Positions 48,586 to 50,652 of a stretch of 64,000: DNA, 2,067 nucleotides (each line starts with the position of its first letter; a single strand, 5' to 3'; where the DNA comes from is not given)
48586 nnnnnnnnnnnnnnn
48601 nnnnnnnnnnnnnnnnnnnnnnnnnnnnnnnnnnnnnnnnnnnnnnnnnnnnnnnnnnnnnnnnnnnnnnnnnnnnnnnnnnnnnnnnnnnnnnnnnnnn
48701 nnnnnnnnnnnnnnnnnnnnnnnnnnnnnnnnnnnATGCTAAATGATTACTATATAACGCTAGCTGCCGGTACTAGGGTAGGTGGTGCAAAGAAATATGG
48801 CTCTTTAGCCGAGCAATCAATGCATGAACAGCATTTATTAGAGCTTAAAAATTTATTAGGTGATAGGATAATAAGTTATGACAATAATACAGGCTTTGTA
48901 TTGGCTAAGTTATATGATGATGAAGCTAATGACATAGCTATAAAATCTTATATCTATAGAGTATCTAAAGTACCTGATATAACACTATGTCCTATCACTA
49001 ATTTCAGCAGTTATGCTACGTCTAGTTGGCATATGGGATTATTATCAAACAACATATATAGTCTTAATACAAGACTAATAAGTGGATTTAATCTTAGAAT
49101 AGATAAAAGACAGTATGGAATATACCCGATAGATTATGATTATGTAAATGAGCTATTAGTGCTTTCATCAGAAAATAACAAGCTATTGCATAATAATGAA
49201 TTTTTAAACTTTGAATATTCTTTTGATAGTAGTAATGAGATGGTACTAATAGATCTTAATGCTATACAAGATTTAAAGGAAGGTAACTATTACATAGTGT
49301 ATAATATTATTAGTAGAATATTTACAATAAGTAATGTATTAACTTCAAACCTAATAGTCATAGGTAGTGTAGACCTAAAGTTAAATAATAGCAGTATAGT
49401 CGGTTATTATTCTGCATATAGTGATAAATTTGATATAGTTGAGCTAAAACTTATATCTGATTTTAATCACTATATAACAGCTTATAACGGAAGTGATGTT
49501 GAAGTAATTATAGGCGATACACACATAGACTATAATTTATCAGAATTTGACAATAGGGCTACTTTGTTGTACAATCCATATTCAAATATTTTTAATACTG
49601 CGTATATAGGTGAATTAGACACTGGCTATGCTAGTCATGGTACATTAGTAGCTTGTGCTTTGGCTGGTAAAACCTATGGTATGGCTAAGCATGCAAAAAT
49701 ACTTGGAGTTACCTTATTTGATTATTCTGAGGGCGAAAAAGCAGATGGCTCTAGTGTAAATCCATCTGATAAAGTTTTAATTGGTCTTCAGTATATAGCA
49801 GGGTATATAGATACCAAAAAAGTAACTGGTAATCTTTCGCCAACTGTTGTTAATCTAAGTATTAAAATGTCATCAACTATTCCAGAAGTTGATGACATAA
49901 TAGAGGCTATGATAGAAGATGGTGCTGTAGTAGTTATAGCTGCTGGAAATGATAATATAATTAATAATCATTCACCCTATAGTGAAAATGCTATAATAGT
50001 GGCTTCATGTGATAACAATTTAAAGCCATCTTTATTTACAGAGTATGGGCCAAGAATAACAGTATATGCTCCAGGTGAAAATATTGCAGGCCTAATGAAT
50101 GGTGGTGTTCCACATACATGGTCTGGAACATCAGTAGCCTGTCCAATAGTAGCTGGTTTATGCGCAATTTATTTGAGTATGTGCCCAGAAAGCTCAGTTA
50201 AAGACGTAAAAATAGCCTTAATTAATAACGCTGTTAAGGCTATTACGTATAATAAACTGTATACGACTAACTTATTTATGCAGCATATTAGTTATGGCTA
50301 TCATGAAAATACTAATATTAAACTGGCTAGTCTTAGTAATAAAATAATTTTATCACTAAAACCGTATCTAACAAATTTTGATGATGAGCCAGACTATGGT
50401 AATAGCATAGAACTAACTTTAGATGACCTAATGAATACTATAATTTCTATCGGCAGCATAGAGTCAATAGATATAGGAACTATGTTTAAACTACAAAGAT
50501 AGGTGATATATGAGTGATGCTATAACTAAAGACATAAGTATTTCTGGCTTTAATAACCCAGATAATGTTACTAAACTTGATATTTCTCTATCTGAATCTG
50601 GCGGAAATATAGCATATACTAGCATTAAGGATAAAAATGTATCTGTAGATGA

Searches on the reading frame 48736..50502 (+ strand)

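Call 23: search_protein_families(library=pfam, proteins=[window:48736-50502:+], max_evalue=0.1)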
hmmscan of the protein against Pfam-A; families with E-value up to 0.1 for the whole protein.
window:48736-50502:+ (588 aa): 1 family
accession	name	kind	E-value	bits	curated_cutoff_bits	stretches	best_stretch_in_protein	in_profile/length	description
PF00082.27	Peptidase_S8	-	5.2e-23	82.2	21.8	1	253-506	2-274/288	Subtilase family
